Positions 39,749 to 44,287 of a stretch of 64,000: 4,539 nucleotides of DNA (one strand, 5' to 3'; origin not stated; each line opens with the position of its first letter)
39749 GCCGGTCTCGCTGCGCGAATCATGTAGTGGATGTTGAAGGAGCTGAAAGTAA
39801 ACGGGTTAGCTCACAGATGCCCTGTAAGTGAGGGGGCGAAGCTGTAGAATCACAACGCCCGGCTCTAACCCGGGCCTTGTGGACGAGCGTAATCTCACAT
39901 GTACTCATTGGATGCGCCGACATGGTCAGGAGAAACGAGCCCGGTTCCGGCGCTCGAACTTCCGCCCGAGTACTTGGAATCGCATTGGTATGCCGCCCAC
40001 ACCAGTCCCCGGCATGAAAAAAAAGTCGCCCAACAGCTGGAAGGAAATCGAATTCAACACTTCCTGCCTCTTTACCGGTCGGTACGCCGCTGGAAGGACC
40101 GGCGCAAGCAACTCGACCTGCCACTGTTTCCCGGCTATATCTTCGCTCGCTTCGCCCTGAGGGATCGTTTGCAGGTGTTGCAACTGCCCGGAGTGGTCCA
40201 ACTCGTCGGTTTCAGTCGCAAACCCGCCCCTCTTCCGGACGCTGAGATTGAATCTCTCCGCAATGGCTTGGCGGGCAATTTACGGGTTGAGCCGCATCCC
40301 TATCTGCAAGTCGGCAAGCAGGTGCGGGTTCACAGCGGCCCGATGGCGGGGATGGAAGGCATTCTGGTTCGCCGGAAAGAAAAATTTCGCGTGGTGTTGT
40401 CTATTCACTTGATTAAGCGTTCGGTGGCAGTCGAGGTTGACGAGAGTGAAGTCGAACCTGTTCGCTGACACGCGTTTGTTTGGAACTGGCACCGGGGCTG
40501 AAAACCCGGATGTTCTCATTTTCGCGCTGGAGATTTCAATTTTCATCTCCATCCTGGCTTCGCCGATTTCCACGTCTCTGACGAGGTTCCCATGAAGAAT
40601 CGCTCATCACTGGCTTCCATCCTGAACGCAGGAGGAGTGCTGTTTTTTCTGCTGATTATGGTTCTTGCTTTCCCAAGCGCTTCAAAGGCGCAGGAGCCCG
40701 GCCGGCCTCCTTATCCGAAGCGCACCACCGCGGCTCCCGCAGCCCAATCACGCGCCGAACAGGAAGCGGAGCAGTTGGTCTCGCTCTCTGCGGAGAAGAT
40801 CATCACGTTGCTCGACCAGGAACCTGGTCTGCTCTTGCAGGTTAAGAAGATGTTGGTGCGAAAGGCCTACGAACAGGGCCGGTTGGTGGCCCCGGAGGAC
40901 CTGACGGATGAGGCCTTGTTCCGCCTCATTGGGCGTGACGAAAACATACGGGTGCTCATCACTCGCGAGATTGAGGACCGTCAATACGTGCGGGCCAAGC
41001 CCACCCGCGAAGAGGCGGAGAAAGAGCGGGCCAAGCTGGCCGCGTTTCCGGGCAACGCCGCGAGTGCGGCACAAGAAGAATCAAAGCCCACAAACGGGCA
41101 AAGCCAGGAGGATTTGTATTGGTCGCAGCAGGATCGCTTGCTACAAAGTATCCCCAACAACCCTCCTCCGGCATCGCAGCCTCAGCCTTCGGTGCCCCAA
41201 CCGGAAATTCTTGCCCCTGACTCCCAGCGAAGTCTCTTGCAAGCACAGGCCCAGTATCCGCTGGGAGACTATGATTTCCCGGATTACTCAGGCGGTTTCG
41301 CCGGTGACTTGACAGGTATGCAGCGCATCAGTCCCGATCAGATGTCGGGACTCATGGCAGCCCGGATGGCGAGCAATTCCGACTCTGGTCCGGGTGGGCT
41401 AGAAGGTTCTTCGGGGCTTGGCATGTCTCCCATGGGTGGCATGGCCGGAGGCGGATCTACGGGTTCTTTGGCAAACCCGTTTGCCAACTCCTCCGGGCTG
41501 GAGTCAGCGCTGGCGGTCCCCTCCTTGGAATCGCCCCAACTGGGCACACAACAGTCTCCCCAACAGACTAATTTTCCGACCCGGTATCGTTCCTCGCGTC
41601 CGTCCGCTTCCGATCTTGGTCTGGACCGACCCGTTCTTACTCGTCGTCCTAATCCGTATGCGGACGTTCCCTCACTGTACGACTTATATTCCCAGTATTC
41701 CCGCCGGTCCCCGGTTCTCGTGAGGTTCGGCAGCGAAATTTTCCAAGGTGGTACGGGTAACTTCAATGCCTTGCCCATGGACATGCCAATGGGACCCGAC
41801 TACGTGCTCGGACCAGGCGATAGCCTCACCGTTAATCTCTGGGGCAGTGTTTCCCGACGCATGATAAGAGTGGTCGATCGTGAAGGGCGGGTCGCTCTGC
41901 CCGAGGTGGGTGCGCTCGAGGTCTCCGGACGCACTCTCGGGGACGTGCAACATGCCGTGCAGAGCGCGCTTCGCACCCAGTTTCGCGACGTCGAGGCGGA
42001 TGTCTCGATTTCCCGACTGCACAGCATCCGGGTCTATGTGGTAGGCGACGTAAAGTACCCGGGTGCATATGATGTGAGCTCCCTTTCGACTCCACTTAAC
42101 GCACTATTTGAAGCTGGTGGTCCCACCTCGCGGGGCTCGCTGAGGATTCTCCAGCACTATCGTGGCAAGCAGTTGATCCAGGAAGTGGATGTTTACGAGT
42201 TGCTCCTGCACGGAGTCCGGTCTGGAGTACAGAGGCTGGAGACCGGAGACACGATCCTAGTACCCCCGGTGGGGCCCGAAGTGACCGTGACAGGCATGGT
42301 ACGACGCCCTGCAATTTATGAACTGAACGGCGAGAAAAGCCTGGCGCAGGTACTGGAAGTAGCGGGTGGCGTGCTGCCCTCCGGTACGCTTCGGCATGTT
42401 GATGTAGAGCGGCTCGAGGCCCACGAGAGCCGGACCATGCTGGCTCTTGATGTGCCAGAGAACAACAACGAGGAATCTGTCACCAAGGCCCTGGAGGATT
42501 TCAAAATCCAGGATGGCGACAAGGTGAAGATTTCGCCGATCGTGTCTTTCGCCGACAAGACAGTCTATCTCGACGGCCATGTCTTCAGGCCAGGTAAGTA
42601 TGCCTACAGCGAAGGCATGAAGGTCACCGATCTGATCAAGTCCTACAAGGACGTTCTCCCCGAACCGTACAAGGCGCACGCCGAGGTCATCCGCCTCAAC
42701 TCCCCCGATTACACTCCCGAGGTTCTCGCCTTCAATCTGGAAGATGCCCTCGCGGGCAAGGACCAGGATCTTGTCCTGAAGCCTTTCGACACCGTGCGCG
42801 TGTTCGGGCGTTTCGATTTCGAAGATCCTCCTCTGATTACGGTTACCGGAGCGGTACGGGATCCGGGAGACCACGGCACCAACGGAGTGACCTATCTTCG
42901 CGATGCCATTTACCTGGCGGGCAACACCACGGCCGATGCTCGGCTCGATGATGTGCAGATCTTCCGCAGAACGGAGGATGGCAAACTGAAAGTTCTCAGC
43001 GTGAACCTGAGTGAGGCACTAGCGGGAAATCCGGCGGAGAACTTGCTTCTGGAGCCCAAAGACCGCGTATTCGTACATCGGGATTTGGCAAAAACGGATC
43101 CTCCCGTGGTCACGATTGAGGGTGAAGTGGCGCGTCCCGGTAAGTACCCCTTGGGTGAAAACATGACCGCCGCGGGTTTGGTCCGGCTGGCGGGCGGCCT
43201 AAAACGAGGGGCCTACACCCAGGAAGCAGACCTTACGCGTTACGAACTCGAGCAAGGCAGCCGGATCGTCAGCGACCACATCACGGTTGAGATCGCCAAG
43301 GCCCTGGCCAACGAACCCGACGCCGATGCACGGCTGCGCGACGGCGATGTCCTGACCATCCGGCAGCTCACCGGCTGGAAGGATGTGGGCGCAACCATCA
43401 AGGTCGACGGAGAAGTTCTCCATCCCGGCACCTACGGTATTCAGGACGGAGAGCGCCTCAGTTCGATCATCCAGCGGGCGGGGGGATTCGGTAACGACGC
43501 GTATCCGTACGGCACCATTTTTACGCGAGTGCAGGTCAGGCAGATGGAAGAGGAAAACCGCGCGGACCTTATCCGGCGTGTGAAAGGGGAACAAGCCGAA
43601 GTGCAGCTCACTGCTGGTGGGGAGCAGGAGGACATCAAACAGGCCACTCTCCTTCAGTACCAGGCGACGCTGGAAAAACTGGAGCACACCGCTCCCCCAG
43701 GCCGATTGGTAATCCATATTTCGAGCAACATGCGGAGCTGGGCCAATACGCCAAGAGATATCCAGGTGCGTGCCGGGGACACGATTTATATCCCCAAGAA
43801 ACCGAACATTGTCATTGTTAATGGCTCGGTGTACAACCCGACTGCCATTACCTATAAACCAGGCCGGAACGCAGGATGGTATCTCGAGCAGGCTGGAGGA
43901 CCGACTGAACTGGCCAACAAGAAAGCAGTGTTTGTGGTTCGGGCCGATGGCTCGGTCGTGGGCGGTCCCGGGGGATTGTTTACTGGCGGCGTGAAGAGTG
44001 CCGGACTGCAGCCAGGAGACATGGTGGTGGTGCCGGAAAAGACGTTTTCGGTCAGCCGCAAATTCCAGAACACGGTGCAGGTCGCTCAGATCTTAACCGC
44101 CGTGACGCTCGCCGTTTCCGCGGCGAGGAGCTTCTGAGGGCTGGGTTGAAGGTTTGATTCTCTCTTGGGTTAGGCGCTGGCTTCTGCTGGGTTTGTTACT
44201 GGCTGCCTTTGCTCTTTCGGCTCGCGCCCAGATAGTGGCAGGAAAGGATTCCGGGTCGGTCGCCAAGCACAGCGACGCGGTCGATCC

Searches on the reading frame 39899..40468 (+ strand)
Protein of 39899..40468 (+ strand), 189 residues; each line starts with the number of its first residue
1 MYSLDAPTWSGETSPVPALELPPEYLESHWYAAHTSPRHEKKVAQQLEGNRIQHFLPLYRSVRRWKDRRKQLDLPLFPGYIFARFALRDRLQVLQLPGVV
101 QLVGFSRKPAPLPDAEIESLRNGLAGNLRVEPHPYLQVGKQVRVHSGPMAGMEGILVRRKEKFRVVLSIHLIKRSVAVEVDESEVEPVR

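Call 42: search_protein_families(library=ncbifam, proteins=[window:39899-40468:+], max_evalue=0.001)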
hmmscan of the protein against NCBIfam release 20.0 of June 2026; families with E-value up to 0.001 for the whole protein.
window:39899-40468:+ (189 aa): 6 families
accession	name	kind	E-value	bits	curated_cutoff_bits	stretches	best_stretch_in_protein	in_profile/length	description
NF033644.1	antiterm_UpxY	subfamily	1.3e-35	122.8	100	1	30-183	1-162/164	UpxY family transcription antiterminator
TIGR01955.1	RfaH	equivalog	4.7e-23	81.9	144.5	1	30-186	1-159/159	transcription/translation regulatory transformer protein RfaH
NF033641.1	antiterm_LoaP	exception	1.9e-16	60.7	125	1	30-180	1-159/166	antiterminator LoaP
TIGR00922.1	nusG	equivalog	7.1e-16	58.5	135.7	1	30-186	1-170/172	transcription termination/antitermination protein NusG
NF006534.0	PRK09014.1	equivalog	8.9e-16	58.2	124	1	29-186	3-160/162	transcription/translation regulatory transformer protein RfaH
TIGR01956.2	NusG_myco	equivalog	8.4e-08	32.1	150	0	131-186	181-237/239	transcription termination/antitermination protein NusG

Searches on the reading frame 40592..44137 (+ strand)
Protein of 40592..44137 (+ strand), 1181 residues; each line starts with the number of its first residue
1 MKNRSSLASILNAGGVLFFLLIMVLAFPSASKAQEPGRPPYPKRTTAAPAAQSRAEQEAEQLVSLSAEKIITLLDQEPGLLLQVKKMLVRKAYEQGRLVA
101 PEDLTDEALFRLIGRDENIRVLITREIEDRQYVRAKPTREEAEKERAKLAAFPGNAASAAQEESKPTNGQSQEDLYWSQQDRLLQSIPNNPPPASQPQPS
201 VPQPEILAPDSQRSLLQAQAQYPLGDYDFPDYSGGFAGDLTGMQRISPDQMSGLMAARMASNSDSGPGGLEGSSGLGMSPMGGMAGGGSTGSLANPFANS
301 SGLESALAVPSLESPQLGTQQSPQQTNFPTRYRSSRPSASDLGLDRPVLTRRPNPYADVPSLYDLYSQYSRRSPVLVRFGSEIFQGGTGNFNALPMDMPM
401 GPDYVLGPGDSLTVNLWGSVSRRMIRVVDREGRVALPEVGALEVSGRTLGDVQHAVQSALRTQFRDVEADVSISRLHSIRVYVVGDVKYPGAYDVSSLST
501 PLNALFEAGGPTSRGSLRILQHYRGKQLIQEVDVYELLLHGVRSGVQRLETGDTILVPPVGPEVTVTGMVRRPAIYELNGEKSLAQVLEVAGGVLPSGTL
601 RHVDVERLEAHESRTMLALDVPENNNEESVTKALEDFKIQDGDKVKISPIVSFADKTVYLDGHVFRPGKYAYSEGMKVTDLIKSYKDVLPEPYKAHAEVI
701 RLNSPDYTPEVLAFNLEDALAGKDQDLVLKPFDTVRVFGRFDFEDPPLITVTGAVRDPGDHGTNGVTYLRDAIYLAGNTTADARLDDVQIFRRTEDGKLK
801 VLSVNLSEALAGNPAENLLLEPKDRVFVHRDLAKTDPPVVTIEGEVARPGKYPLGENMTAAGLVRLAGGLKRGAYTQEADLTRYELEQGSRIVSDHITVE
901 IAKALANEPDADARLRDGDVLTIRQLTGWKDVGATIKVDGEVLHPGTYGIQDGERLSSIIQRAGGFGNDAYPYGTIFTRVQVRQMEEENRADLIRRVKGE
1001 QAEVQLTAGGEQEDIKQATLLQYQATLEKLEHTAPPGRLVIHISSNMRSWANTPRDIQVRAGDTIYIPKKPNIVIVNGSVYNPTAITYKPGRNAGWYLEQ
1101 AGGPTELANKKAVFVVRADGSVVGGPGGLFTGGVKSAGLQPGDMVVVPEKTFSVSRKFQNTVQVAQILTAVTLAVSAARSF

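Call 21: search_protein_families(library=pfam, proteins=[window:40592-44137:+], max_evalue=0.001)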
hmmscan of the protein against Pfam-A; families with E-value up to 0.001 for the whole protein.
window:40592-44137:+ (1181 aa): 3 families
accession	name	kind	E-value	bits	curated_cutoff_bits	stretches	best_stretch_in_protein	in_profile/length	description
PF10531.15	SLBB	-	1.4e-46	156.6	27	6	564-612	2-49/55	SLBB domain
PF22461.2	SLBB_2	-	1e-30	106.1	27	0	749-828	3-79/79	SLBB domain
PF02563.21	Poly_export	-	2e-16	60.4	28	1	401-473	4-76/77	Polysaccharide biosynthesis/export protein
